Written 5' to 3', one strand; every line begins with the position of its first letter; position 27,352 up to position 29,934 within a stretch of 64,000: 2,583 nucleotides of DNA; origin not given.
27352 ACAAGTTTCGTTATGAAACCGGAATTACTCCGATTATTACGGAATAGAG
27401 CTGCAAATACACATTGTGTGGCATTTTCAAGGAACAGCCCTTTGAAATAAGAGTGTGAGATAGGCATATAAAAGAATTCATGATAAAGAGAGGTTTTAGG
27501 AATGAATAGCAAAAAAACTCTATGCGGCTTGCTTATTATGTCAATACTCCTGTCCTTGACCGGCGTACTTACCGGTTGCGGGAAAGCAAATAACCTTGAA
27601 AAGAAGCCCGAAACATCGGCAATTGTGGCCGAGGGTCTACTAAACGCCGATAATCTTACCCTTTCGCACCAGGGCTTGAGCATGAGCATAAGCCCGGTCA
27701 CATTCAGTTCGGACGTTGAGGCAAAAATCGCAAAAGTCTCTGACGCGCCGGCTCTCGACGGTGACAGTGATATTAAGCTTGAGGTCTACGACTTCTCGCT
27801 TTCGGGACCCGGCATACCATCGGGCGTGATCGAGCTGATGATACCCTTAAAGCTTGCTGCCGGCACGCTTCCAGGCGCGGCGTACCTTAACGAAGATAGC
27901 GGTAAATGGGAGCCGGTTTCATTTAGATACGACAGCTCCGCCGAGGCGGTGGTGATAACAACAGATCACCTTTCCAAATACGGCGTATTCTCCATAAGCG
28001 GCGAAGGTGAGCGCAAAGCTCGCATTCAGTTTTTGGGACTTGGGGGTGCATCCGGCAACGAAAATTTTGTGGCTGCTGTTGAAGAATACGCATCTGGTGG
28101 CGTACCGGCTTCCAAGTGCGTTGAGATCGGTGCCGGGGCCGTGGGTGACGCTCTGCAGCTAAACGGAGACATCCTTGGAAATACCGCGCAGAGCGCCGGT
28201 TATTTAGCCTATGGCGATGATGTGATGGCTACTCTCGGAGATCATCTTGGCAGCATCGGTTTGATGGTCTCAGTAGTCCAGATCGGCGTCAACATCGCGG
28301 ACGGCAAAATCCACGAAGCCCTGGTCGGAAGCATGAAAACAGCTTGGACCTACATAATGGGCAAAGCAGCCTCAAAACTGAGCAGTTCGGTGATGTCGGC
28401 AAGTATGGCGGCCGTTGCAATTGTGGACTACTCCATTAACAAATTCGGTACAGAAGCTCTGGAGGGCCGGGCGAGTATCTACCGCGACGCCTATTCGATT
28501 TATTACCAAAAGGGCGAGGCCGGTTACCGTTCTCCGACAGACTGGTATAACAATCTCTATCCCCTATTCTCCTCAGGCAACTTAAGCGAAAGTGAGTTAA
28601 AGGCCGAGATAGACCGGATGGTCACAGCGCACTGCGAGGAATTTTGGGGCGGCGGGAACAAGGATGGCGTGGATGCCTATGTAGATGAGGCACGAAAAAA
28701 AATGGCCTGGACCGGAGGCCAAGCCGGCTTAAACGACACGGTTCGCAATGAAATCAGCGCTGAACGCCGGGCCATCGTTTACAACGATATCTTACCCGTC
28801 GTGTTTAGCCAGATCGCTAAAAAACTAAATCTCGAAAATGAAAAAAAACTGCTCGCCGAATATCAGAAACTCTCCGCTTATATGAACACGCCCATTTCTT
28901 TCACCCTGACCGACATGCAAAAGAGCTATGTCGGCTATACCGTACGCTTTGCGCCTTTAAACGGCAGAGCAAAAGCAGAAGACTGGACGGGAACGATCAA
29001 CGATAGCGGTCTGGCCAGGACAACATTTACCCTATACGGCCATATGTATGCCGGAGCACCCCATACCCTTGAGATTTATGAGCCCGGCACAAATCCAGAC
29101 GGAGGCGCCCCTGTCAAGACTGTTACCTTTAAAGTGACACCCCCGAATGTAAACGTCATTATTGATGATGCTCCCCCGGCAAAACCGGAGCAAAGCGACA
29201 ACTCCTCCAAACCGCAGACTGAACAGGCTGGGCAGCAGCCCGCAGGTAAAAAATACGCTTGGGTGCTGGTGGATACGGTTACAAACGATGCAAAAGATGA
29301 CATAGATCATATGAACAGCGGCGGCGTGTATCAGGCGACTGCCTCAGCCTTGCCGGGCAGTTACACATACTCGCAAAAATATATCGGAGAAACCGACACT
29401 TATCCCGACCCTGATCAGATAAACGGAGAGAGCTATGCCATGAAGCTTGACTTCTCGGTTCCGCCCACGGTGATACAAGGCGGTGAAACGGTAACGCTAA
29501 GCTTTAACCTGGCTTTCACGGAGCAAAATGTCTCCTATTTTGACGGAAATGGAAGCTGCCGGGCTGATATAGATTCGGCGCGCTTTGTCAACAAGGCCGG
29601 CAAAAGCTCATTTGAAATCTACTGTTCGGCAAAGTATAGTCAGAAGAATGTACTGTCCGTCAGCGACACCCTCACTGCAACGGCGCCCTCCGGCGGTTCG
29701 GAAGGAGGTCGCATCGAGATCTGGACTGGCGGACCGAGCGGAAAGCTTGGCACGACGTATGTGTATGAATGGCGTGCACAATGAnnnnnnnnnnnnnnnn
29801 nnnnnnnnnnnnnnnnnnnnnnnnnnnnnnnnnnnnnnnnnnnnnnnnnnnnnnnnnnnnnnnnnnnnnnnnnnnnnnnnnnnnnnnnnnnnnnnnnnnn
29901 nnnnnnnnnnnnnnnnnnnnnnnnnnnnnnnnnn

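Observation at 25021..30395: Uncharacterised four-gene envelope module: double-HTH 12-TM regulator, 2-TM protein, 760-aa lipoprotein, coupled 2-TM protein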

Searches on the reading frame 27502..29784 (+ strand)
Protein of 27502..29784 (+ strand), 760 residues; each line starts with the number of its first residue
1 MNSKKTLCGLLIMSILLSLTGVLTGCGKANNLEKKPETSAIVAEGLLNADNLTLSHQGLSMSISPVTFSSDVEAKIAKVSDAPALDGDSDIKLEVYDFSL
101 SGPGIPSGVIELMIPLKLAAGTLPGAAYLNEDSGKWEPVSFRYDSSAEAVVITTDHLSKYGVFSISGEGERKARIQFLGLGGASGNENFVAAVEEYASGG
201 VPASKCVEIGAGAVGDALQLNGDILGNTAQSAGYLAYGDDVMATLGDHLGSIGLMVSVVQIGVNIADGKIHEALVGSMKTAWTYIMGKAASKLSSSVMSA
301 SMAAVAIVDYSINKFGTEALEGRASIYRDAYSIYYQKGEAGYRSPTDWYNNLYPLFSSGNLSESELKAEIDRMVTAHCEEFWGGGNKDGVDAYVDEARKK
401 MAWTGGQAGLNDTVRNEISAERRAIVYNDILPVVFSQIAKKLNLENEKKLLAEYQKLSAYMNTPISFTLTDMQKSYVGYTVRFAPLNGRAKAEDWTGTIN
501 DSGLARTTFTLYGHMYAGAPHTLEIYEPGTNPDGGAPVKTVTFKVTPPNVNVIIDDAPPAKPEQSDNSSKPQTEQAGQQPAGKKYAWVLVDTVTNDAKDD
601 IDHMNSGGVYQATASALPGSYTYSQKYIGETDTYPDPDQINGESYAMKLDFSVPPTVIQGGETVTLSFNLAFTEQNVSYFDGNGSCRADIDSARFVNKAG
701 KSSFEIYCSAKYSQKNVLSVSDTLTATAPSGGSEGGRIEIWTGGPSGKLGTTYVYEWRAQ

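Call 3: search_protein_families(library=pfam, proteins=[window:27502-29784:+], max_evalue=1)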
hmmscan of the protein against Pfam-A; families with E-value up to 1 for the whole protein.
window:27502-29784:+ (760 aa): 1 family
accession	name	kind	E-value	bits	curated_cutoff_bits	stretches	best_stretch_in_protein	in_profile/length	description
PF05628.17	Borrelia_P13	-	0.83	10.1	25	1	9-78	41-107/138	Borrelia membrane protein P13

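Call 4: search_protein_families(library=ncbifam, proteins=[window:27502-29784:+], max_evalue=1)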
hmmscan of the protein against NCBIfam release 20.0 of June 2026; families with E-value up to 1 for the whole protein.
window:27502-29784:+ (760 aa): 0 families

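Call 8: find_homologous_proteins(query=window:27502-29784:+)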
Query window:27502-29784:+ (760 aa): 80 proteins with E <= 0.001 among 8000 candidates.
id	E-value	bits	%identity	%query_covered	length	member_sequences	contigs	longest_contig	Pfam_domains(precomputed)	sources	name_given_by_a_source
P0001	0.0e+0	1708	100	100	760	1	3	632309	-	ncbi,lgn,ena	-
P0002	0.0e+0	1527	89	100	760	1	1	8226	-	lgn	-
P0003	0.0e+0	1508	89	100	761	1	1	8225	-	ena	-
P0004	0.0e+0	1243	72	100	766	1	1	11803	-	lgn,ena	-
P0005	0.0e+0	1230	71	100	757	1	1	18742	-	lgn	-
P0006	0.0e+0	1163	69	100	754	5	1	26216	-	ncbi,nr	ncbi:MAG: hypothetical protein KBC20_07455 [Oscillospiraceae bacterium]|nr:hypothetical protein [Osc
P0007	0.0e+0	1135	67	100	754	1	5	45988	-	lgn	-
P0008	0.0e+0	1129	66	100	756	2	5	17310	-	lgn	-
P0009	0.0e+0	1125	66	100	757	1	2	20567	-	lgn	-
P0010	0.0e+0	1061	62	100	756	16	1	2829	-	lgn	-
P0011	0.0e+0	1033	63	99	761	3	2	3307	-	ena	-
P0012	1.9e-293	994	62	96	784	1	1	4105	-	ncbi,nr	ncbi:MAG: hypothetical protein LBS62_03750, partial [Clostridiales bacterium]|nr:hypothetical protei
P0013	6.7e-230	784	60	77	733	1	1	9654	-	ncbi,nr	ncbi:MAG: hypothetical protein VB120_08620 [Lachnospiraceae bacterium]|nr:hypothetical protein [Lach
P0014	1.8e-215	736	62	73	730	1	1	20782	-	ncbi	ncbi:MAG: hypothetical protein AB7D36_03980 [Oscillospiraceae bacterium]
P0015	2.3e-214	732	58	76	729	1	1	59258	-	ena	-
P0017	3.0e-213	729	59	73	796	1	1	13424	-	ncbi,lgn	ncbi:MAG: hypothetical protein WBH44_02945 [Proteocatella sp.]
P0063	7.4e-197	674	55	72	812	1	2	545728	-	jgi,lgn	jgi:hypothetical protein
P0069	9.1e-195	668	55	73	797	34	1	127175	-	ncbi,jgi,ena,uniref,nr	ncbi:hypothetical protein [Gudongella oleilytica]|uniref:hypothetical protein n=1 Tax=Gudongella ole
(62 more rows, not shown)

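Call 9: find_encoding_contigs(protein=P0069, flank=8000, max_places=3)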
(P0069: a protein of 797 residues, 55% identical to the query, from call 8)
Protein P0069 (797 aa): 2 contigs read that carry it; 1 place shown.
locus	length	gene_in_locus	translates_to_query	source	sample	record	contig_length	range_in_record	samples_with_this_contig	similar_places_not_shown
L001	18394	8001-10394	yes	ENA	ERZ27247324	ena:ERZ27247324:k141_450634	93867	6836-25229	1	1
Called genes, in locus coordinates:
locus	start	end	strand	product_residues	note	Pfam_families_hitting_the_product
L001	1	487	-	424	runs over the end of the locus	PF04055:Radical_SAM, PF13186:SPASM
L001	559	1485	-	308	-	PF03547:Mem_trans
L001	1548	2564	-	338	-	PF00977:His_biosynth (faint), PF01180:DHO_dh (faint), PF00478:IMPDH (weak), PF03060:NMO (weak), PF01070:FMN_dh, PF01645:Glu_synthase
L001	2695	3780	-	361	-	-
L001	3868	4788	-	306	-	-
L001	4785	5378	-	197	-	PF04542:Sigma70_r2, PF08281:Sigma70_r4_2, PF04545:Sigma70_r4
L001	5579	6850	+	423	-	-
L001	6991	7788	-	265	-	PF00149:Metallophos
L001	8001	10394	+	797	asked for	-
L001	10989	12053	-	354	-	PF00817:IMS, PF11798:IMS_HHH (faint), PF21999:IMS_HHH_1 (weak), PF11799:IMS_C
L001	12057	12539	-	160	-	PF00149:Metallophos, PF12850:Metallophos_2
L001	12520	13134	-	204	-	PF01725:Ham1p_like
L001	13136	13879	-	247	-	PF01138:RNase_PH, PF03725:RNase_PH_C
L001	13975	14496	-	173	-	PF18955:DUF5698, PF10035:DUF2179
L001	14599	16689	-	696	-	PF07833:Cu_amine_oxidN1, PF11741:AMIN (weak), PF01520:Amidase_3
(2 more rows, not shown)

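Call 10: find_encoding_contigs(protein=P0063, flank=8000, max_places=2)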
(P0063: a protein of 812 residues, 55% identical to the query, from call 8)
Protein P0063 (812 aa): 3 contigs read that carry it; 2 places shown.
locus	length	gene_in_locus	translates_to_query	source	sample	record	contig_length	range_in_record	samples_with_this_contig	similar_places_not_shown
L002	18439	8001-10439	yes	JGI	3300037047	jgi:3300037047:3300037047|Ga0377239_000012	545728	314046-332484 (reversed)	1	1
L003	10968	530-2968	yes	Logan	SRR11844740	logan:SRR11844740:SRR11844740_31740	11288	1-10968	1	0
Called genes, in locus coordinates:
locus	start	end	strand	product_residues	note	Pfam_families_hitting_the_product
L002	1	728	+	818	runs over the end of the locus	PF00403:HMA, PF00122:E1-E2_ATPase, PF00702:Hydrolase, PF08282:Hydrolase_3 (faint)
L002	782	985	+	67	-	PF00403:HMA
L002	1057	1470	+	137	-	-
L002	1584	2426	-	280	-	PF01226:Form_Nir_trans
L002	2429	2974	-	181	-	-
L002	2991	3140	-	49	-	-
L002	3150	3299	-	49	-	-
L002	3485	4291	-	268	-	-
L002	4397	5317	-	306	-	PF01458:SUFBD_core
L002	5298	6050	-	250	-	PF00005:ABC_tran, PF13304:AAA_21 (faint), PF02463:SMC_N (weak)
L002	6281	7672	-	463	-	PF13347:MFS_2, PF07690:MFS_1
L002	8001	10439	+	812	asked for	-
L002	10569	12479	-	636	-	PF00724:Oxidored_FMN, PF00890:FAD_binding_2, PF03486:HI0933_like, PF07992:Pyr_redox_2, PF12831:FAD_oxidored, PF13450:NAD_binding_8, PF13738:Pyr_redox_3, PF00070:Pyr_redox, +8 more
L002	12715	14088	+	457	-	PF01522:Polysacc_deac_1, PF22310:NMB0315_dom_I (faint), PF23446:LysM1_NFP_LYK (faint), PF01476:LysM, PF23462:LysM3_NFP (faint), PF23472:LysM2_CERK1_LYK3_4_5 (faint), PF23473:LysM3_LYK4_5, PF01476:LysM, +1 more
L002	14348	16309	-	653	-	PF13205:Big_5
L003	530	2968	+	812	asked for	-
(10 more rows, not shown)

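Call 11: find_encoding_contigs(protein=P0007, flank=8000, max_places=3)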
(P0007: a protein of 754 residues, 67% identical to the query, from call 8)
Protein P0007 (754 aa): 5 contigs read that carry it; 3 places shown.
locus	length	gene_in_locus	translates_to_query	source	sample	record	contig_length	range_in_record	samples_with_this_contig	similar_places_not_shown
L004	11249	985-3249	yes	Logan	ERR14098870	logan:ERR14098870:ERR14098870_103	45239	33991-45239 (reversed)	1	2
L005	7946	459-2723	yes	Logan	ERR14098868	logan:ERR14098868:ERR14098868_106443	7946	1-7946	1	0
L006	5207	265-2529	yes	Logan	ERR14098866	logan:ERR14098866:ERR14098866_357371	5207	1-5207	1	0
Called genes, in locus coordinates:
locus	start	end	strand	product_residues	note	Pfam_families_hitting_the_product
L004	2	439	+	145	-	?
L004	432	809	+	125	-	-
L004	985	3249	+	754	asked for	-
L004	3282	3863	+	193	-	PF13240:Zn_Ribbon_1 (weak)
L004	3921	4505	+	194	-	-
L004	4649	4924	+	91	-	-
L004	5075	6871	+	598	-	-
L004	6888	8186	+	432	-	-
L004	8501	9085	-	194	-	PF00072:Response_reg (weak), PF03861:ANTAR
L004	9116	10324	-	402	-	PF03951:Gln-synt_N, PF00120:Gln-synt_C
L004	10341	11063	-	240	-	PF01493:GXGXG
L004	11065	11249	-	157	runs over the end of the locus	PF07992:Pyr_redox_2, PF00070:Pyr_redox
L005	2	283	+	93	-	?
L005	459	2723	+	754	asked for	-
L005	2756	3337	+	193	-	PF13240:Zn_Ribbon_1 (weak)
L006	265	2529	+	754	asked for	-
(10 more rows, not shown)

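Call 12: find_encoding_contigs(protein=P0006, flank=8000, max_places=2)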
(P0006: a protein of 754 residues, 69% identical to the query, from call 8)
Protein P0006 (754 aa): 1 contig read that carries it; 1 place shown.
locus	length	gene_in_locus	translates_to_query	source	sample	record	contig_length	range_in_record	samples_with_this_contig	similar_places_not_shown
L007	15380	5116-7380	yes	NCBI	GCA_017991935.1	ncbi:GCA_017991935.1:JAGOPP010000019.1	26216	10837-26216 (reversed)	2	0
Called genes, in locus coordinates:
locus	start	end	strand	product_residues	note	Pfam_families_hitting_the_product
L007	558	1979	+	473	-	PF00196:GerE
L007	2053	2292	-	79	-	-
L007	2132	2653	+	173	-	-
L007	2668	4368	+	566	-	-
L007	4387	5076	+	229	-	PF13240:Zn_Ribbon_1 (weak)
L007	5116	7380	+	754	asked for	-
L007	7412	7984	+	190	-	-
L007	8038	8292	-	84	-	-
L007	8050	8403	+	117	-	-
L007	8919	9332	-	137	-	-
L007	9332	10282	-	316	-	PF02779:Transket_pyr, PF02780:Transketolase_C, PF22613:Transketolase_C_1 (faint)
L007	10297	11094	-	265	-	PF00456:Transketolase_N, PF13292:DXP_synthase_N, PF00676:E1_dh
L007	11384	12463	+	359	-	PF03372:Exo_endo_phos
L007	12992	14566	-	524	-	PF07969:Amidohydro_3, PF01979:Amidohydro_1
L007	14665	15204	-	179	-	-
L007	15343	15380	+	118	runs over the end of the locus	-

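Call 13: find_encoding_contigs(protein=P0005, flank=8000, max_places=2)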
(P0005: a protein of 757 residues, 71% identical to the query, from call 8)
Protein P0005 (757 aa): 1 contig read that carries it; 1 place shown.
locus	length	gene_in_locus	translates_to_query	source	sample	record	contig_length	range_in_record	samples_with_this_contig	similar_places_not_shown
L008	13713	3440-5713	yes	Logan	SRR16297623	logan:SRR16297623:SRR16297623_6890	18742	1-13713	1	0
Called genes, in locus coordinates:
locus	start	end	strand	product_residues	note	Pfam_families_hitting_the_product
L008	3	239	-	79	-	?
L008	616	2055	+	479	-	PF00196:GerE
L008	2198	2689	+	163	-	-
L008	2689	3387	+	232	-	PF13240:Zn_Ribbon_1 (faint)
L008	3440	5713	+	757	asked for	-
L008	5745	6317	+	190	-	-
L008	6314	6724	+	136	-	-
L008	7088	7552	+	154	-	PF01272:GreA_GreB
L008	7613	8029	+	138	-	PF00293:NUDIX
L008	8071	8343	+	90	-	PF03776:MinE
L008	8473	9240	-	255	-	PF13677:MotB_plug, PF00691:OmpA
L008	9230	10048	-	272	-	PF01618:MotA_ExbB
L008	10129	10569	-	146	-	PF01272:GreA_GreB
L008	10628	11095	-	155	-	PF01272:GreA_GreB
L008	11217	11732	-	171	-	PF01272:GreA_GreB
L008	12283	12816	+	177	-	PF00210:Ferritin (weak), PF02915:Rubrerythrin, PF21349:RUBY_RBDX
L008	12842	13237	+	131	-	PF01741:MscL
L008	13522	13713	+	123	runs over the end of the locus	-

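Call 26: predict_structure(alignment_id=A1)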
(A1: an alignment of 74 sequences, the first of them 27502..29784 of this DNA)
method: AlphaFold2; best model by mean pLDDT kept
length: 760 residues; sequences in the alignment: 74
mean_pLDDT: 70.9   pTM: 0.61
mean pLDDT of the five models: 70.9, 69.9, 68.2, 65.4, 63.2
residues with pLDDT >= 90: 113; 70-90: 352; 50-70: 142; < 50: 153
segments of 3 or more residues with pLDDT < 50: 21-36, 227-232, 270-321, 402-409, 560-582, 598-607, 618-620, 631-644, 674-684, 707-713
pLDDT, mean of each block of 10 residues (from residue 1): 76 70 39 52 89 92 86 92 76 91 78 92 90 90 91 93 75 81 58 63 76 78 50 64 84 85 64 31 28 34 32 31 64 82 89 79 72 85 73 68 43 72 75 82 87 91 91 91 85 89 91 86 90 86 87 70 37 34 72 65 45 52 58 42 56 79 80 49 59 78 55 55 81 82 67 83
secondary structure, 60 per line:
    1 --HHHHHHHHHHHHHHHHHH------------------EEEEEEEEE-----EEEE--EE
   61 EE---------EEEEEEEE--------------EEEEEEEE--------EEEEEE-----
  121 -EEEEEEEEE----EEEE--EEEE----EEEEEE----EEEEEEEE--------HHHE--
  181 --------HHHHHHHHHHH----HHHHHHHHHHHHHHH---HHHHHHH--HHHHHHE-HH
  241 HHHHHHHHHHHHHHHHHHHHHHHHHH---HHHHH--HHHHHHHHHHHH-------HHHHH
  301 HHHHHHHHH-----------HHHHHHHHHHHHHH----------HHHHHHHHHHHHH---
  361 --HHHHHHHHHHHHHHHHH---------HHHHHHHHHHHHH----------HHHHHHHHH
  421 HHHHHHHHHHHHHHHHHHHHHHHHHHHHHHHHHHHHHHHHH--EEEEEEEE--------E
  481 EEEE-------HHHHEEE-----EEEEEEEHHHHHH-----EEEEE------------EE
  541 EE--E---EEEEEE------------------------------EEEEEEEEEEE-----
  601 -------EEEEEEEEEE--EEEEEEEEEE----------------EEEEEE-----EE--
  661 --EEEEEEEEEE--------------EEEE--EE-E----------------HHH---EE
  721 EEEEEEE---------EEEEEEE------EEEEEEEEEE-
elements in order (helices of 4 or more, strands of 3 or more residues): H3-20 E39-47 E53-56 E59-62 E72-79 E94-101 E110-115 E122-130 E135-138 E141-144 E149-154 E159-166 H189-199 H204-218 H222-228 H231-236 H239-266 H270-274 H277-288 H296-309 H321-334 H345-357 H363-379 H389-401 H412-461 E464-471 E480-484 H492-495 E496-498 E504-510 H511-516 E522-526 E539-542 E549-554 E585-595 E608-617 E620-629 E646-651 E663-672 E687-690 E719-727 E737-743 E750-759

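Call 29: fold_search(model_id=the predicted structure, library=pdb)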
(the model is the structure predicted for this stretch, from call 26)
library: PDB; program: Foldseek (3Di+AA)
matches with E <= 10: 843; with E <= 0.001: 0
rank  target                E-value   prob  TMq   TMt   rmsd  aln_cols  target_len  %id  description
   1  4dlo_B                5.6e-03  1.00  0.14  0.29   5.1       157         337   17  Crystal structure of the GAIN and HormR domains of brain angiogenesis inhibitor 3 (BAI3) (released 2012-02-22)
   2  5w0p_B                1.7e-02  0.06  0.08  0.07  30.9       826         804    8  Crystal structure of rhodopsin bound to visual arrestin determined by X-ray free electron laser (released 2017-08-09)
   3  2ead_B                5.5e-02  0.06  0.05  0.05  21.1       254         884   12  Crystal structure of 1,2-a-L-fucosidase from Bifidobacterium bifidum in complex with substrate (released 2007-04-24)
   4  2eab_A                7.3e-02  0.05  0.05  0.05  20.9       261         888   12  Crystal structure of 1,2-a-L-fucosidase from Bifidobacterium bifidum (apo form) (released 2007-04-24)
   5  2eab_B                8.5e-02  0.04  0.05  0.05  20.9       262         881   11  Crystal structure of 1,2-a-L-fucosidase from Bifidobacterium bifidum (apo form) (released 2007-04-24)
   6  7mlh_B                9.4e-02  0.28  0.08  0.26   8.6       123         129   15  Crystal structure of human IgE (2F10) in complex with Der p 2.0103 (released 2022-05-04)
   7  7kgv_C                9.4e-02  0.14  0.08  0.20  19.3       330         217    7  Crystal structure of sodium-coupled neutral amino acid transporter SLC38A9 in the N-terminal plugged form (released 2020-12-23)
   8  9ijj_4G               1.0e-01  0.12  0.08  0.02  35.0       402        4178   10  In situ structure of the central apparatus in mouse sperm axoneme. (released 2025-06-04)
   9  2eae_A                1.1e-01  0.04  0.05  0.04  22.8       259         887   11  Crystal structure of 1,2-a-L-fucosidase from Bifidobacterium bifidum in complexes with products (released 2007-04-24)
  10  2eac_B                1.2e-01  0.04  0.05  0.04  23.0       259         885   11  Crystal structure of 1,2-a-L-fucosidase from Bifidobacterium bifidum in complex with deoxyfuconojirimycin (released 2007-04-24)
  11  8vp5_B                1.4e-01  0.04  0.06  0.07  28.3       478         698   10  Cryo-EM structure of the ABC transporter PCAT1 bound with ADP and Substrate (released 2024-10-30)
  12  6ram_B                1.5e-01  0.13  0.10  0.12  25.1       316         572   16  Heterodimeric ABC exporter TmrAB under turnover conditions in asymmetric unlocked return conformation with wider opene (released 2019-07-31)
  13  1xwv_A                1.5e-01  0.25  0.08  0.31  13.8       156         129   12  Structure of the house dust mite allergen Der f 2: Implications for function and molecular basis of IgE cross-reactivi (released 2004-12-14)
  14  8z0f_A                1.5e-01  0.06  0.08  0.10  28.3       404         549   12  Cryo-EM structure of ATP-bound human very long-chain fatty acid ABC transporter ABCD3 (released 2024-09-18)
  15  3k0s_B                1.6e-01  0.06  0.07  0.07  20.1       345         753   10  Crystal structure of E.coli DNA mismatch repair protein MutS, D693N mutant, in complex with GT mismatched DNA (released 2010-02-16)
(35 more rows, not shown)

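Call 52: find_encoding_contigs(protein=P0001, flank=6000, max_places=3)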
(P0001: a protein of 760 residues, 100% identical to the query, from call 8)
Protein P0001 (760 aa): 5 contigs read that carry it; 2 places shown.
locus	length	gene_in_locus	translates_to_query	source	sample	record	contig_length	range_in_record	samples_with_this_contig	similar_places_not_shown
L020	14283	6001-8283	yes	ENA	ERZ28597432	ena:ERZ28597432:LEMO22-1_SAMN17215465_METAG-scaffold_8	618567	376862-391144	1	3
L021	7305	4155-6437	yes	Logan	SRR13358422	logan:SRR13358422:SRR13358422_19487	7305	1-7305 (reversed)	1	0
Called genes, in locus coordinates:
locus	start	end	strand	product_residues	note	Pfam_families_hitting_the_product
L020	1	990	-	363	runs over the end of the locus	PF03193:RsgA_GTPase, PF00005:ABC_tran, PF01926:MMR_HSR1 (weak)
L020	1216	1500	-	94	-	PF04218:CENP-B_N (weak)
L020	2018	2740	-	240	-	PF00702:Hydrolase, PF13419:HAD_2, PF13242:Hydrolase_like (weak)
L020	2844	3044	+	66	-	-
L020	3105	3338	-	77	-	PF01361:Tautomerase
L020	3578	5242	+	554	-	PF07690:MFS_1 (faint), PF00196:GerE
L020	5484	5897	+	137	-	-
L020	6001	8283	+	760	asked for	-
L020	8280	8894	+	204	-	-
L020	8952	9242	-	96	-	-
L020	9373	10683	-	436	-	PF01979:Amidohydro_1, PF07969:Amidohydro_3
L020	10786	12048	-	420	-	PF05221:AdoHcyase, PF02826:2-Hacid_dh_C, PF00670:AdoHcyase_NAD, PF07991:KARI_N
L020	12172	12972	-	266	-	PF12728:HTH_17, PF13489:Methyltransf_23, PF01209:Ubie_methyltran, PF05219:DREV (weak), PF13847:Methyltransf_31, PF08241:Methyltransf_11, PF08242:Methyltransf_12, PF13649:Methyltransf_25, +2 more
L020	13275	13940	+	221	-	PF01791:DeoC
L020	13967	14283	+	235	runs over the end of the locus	PF01048:PNP_UDP_1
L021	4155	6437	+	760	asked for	-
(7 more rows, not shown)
